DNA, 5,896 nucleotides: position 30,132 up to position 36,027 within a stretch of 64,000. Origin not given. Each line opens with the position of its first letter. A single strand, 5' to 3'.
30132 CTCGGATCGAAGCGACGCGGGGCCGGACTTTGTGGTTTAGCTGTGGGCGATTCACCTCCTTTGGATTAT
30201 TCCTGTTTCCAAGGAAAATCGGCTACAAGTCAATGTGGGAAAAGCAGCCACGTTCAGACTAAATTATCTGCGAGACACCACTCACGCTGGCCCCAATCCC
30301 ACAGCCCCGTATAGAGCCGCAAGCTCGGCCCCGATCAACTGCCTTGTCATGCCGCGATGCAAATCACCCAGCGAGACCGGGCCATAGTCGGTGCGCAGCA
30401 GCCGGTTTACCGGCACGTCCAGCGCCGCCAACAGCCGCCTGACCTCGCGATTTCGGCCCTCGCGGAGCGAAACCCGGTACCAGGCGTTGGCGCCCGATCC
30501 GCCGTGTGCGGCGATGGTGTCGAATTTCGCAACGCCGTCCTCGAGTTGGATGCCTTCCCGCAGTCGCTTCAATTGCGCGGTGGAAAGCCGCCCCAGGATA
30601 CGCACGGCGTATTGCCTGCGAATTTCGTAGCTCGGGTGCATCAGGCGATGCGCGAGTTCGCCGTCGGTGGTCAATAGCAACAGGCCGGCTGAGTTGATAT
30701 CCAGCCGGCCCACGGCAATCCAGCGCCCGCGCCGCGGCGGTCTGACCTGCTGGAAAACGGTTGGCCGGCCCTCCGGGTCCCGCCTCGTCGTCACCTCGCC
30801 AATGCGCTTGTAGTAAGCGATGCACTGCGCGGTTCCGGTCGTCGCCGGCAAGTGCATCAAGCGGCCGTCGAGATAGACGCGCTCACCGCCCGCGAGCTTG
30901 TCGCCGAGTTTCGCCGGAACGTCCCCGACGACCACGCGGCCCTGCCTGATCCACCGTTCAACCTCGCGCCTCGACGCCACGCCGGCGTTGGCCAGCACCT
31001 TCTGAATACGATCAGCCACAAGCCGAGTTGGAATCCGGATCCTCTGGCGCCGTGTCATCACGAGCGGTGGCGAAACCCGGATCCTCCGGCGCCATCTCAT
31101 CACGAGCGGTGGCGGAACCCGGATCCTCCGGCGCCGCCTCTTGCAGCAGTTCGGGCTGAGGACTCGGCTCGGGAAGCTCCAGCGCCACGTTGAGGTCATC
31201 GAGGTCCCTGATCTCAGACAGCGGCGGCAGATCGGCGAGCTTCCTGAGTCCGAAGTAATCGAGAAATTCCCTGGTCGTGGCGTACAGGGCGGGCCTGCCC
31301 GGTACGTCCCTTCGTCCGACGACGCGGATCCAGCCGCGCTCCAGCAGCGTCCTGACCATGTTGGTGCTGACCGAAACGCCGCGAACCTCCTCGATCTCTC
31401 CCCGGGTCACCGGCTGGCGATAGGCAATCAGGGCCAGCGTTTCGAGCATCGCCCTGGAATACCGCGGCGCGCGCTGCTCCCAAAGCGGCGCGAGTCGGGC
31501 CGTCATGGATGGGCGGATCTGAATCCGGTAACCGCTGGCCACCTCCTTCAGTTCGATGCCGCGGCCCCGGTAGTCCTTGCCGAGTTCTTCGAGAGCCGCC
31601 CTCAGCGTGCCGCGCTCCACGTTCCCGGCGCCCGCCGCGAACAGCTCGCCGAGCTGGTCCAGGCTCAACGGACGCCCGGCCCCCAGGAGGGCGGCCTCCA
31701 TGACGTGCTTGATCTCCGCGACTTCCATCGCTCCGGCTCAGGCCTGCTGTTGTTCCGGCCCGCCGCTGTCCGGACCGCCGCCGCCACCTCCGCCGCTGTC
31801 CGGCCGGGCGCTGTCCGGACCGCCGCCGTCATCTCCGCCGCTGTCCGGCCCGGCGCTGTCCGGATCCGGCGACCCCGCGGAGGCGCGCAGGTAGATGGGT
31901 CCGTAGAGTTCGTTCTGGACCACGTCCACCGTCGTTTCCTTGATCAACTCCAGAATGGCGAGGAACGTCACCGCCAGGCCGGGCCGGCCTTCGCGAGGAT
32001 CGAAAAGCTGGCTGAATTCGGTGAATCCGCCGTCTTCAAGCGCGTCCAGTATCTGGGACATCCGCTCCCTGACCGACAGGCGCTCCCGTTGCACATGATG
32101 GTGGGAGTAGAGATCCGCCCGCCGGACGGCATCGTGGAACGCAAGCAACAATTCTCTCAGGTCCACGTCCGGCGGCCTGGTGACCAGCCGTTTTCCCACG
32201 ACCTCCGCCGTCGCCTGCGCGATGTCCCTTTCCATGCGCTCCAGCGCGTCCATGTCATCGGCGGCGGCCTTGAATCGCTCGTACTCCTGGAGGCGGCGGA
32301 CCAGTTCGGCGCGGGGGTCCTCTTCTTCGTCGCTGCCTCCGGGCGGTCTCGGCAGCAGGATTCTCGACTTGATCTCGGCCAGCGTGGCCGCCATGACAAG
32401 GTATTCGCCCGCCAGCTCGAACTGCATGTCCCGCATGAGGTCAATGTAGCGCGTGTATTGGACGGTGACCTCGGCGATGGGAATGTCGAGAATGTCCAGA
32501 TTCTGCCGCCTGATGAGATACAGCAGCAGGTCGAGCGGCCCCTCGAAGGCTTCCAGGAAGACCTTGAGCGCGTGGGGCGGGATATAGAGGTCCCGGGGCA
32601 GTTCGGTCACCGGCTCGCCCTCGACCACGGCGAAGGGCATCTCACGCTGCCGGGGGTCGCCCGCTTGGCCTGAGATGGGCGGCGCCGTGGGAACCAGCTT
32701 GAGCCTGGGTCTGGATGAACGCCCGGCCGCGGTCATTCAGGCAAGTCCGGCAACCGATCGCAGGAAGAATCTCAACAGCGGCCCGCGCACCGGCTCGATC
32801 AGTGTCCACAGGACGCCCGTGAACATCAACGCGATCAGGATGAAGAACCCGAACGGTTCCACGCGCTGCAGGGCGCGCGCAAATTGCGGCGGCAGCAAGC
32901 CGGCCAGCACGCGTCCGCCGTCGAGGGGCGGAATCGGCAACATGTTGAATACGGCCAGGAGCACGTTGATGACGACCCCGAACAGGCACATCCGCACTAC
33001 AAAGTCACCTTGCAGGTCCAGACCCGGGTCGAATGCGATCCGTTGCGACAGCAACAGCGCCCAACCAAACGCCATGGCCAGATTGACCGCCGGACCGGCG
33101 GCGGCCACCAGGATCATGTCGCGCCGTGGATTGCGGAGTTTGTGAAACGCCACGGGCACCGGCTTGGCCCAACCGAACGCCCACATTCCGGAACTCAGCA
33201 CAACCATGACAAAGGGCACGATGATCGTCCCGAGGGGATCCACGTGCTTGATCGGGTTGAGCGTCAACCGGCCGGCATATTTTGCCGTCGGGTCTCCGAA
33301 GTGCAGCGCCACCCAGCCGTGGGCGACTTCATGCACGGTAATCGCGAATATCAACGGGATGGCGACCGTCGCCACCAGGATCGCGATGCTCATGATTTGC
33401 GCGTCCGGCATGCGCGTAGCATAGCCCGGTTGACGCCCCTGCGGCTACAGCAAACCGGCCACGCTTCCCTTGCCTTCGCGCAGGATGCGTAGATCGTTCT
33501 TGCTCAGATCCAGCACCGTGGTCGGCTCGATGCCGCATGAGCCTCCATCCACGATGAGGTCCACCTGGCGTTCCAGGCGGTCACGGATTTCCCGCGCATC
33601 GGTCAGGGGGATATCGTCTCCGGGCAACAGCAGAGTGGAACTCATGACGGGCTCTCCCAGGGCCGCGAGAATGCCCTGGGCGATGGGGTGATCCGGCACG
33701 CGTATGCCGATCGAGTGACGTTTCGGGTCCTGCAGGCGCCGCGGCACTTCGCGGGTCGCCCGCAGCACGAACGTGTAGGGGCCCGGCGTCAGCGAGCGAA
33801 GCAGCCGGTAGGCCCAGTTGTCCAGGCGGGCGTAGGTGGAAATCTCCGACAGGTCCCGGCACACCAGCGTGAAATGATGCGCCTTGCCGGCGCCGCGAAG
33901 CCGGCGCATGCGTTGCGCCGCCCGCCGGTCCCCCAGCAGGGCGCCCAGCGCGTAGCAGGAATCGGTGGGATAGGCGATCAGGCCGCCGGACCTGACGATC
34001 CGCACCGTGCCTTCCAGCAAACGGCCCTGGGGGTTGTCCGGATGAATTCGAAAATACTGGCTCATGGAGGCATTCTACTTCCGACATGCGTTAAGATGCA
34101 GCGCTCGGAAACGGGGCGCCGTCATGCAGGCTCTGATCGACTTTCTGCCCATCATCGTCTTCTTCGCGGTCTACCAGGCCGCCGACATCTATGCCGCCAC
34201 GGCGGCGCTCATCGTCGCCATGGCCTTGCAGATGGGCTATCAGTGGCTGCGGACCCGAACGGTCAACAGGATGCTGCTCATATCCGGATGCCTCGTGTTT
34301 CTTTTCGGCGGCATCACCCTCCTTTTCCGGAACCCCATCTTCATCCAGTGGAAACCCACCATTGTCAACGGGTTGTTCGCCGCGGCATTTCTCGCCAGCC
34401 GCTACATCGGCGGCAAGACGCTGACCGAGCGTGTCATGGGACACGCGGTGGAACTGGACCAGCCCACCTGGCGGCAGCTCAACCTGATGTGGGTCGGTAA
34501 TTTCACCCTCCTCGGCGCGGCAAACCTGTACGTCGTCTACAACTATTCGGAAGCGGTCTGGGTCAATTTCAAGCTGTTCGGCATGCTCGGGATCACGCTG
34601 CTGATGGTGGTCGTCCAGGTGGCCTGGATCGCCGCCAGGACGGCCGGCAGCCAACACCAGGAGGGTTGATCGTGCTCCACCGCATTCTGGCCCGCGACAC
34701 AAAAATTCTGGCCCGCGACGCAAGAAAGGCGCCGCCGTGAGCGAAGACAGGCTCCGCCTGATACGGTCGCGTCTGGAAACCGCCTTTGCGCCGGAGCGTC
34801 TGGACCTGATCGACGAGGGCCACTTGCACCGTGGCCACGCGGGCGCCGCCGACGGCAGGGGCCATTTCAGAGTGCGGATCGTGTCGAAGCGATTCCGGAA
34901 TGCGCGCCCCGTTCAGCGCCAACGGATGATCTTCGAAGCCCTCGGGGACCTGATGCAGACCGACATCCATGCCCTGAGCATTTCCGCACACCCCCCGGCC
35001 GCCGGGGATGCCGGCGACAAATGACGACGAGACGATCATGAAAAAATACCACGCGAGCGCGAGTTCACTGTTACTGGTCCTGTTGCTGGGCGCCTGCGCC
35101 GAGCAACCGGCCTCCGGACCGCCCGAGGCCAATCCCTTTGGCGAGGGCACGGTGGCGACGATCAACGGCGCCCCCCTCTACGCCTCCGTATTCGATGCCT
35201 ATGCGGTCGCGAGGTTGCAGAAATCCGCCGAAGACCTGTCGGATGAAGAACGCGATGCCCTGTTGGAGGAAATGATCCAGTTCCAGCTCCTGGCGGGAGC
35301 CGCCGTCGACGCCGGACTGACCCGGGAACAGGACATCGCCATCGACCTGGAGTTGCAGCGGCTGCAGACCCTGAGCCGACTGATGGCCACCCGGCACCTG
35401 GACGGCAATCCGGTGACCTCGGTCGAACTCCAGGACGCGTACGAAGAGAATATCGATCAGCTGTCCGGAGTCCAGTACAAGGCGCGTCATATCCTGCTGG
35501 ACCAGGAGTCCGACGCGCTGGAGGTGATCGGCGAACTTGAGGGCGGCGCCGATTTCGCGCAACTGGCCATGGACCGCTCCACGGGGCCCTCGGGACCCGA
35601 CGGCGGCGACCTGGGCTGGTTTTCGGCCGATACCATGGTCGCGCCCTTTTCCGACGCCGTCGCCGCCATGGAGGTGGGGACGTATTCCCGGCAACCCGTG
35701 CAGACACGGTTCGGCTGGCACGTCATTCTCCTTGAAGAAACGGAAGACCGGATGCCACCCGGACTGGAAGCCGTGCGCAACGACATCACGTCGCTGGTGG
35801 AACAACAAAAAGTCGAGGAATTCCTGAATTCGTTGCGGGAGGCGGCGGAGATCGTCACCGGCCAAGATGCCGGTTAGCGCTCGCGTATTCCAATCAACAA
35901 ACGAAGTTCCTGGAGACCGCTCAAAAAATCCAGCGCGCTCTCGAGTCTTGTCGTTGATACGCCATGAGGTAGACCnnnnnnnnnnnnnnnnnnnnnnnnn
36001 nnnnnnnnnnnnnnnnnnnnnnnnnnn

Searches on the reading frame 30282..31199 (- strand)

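Call 61: search_protein_families(library=pfam, proteins=[window:30282-31199:-], max_evalue=0.001)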
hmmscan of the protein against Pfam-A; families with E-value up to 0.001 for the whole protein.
window:30282-31199:- (305 aa): 2 families
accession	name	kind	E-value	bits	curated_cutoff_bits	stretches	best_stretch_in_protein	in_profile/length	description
PF00849.27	PseudoU_synth_2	-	4.3e-16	59.9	26.8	1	127-259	3-152/152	RNA pseudouridylate synthase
PF01479.30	S4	-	2.6e-10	40.3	22.8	1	64-108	2-48/48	S4 domain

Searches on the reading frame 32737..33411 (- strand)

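Call 75: search_protein_families(library=padloc, proteins=[window:32737-33411:-], max_evalue=0.001)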
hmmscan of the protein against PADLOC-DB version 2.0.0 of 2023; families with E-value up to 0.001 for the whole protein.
window:32737-33411:- (224 aa): 0 families

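Call 77: search_protein_families(library=pfam, proteins=[window:32737-33411:-], max_evalue=0.00001)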
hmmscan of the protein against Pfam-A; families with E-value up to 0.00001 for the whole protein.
window:32737-33411:- (224 aa): 1 family
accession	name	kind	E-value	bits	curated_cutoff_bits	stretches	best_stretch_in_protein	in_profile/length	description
PF02163.28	Peptidase_M50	-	2.4e-14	53.6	27.2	1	138-195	159-217/221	Peptidase family M50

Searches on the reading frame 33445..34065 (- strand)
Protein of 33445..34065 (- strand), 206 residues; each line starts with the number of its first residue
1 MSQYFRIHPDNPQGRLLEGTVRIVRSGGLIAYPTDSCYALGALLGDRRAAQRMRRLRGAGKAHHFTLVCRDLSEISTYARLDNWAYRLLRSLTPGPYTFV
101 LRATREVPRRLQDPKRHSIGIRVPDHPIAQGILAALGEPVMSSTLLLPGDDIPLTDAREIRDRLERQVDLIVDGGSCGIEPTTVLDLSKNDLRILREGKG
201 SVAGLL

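Call 75: search_protein_families(library=padloc, proteins=[window:33445-34065:-], max_evalue=0.001)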
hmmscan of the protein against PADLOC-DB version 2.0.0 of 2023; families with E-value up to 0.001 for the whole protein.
window:33445-34065:- (206 aa): 0 families

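Call 77: search_protein_families(library=pfam, proteins=[window:33445-34065:-], max_evalue=0.00001)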
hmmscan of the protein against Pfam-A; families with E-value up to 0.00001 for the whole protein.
window:33445-34065:- (206 aa): 1 family
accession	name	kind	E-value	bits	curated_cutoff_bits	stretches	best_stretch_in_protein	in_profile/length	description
PF01300.24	Sua5_yciO_yrdC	-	4.9e-45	153.6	25.1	1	23-198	2-178/178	Telomere recombination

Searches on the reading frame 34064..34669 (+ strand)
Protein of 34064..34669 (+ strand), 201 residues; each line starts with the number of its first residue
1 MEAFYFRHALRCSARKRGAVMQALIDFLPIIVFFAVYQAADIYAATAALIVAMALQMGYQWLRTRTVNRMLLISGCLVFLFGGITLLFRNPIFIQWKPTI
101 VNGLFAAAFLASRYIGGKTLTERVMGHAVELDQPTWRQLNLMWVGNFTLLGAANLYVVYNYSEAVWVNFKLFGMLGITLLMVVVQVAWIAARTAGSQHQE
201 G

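Call 77: search_protein_families(library=pfam, proteins=[window:34064-34669:+], max_evalue=0.00001)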
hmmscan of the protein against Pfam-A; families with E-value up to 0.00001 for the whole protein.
window:34064-34669:+ (201 aa): 1 family
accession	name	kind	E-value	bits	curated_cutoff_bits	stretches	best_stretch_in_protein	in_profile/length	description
PF04279.20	IspA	-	3.1e-59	200.5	28.7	1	21-191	1-171/176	Intracellular septation protein A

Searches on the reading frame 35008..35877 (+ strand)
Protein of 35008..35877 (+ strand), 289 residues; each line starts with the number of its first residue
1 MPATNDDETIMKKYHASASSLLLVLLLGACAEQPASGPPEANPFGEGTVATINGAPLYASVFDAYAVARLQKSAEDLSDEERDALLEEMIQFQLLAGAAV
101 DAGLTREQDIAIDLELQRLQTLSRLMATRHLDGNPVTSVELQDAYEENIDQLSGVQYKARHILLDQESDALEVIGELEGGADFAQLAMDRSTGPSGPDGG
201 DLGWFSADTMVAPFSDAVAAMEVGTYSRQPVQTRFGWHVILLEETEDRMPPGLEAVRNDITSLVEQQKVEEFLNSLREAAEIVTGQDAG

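Call 77: search_protein_families(library=pfam, proteins=[window:35008-35877:+], max_evalue=0.00001)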
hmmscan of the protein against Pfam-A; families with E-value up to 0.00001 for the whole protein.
window:35008-35877:+ (289 aa): 3 families
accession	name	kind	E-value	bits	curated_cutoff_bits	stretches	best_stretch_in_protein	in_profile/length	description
PF00639.27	Rotamase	-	4e-16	60.2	21.7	1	168-243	20-96/97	PPIC-type PPIASE domain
PF13616.12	Rotamase_3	-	4.5e-16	59.9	22.5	1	156-242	15-112/116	PPIC-type PPIASE domain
PF13145.12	Rotamase_2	-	4.2e-13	50.6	27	1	136-258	1-121/121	PPIC-type PPIASE domain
